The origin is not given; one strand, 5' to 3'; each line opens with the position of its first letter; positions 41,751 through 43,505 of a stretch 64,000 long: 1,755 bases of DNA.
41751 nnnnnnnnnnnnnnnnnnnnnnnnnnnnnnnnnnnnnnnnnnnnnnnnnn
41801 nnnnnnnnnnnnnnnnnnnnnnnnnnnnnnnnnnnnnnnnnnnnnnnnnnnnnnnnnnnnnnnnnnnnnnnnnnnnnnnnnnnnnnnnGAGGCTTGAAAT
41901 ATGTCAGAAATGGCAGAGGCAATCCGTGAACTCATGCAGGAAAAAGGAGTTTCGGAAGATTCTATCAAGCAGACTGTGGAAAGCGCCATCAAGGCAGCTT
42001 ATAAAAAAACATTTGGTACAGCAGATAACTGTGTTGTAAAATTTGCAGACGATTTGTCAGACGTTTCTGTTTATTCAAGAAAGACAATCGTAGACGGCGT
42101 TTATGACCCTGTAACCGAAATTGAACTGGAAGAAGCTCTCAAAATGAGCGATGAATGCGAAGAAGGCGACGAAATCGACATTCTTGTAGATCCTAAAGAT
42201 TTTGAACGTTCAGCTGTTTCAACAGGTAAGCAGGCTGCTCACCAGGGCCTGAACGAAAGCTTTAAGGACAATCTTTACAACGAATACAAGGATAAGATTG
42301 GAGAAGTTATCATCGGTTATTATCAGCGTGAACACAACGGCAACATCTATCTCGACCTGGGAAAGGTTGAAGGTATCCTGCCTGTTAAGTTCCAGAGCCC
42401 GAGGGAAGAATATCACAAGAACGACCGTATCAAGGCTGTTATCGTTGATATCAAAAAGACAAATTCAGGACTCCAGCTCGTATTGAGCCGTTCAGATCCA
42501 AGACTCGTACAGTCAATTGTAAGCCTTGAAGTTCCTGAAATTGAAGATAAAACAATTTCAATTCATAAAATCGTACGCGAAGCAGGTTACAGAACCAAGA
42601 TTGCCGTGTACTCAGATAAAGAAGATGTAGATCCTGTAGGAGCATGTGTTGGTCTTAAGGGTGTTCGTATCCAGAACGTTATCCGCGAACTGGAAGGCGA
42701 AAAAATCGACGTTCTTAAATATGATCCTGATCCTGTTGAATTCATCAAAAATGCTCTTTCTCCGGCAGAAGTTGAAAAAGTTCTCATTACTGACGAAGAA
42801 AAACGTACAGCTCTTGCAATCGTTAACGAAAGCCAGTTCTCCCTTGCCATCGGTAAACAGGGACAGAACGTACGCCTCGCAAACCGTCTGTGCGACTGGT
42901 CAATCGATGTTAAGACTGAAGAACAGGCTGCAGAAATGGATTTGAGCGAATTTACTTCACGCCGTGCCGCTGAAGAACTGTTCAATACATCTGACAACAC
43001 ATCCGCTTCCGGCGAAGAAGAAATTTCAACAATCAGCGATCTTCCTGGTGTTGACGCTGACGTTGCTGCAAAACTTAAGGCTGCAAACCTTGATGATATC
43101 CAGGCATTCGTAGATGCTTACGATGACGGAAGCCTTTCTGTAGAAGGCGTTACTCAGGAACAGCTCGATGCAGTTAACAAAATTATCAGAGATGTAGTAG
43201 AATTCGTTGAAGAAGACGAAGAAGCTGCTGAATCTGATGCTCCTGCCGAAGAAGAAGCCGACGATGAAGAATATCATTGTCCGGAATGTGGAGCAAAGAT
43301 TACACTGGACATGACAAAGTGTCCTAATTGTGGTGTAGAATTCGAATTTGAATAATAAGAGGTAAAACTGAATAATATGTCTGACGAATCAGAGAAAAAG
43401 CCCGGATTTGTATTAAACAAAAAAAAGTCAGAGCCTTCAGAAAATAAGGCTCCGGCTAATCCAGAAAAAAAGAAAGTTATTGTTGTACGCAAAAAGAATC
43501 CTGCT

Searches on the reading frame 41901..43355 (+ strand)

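Call 5: search_protein_families(library=pfam, proteins=[window:41901-43355:+])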
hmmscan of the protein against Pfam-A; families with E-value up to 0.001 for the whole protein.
window:41901-43355:+ (484 aa): 7 families
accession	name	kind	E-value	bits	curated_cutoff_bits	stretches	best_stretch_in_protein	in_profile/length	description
PF13184.12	KH_5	-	4.2e-30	104.1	27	1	228-295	1-68/69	NusA-like KH domain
PF08529.16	NusA_N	-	1.4e-28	99.9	23.8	1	3-120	1-116/119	NusA N-terminal domain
PF13248.11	Zn_ribbon_3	-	1.4e-06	28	27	1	457-480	2-25/26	zinc-ribbon domain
PF10571.15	UPF0547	-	1.5e-06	28.6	29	1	459-482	2-25/26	Uncharacterised protein family UPF0547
PF00575.29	S1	-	2.9e-06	28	22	1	130-193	1-71/74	S1 RNA binding domain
PF13240.11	Zn_Ribbon_1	-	6.2e-05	23.1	25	1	459-478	1-20/23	zinc-ribbon domain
PF12773.13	DZR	-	0.00088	19.8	27.3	0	455-478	10-31/45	Double zinc ribbon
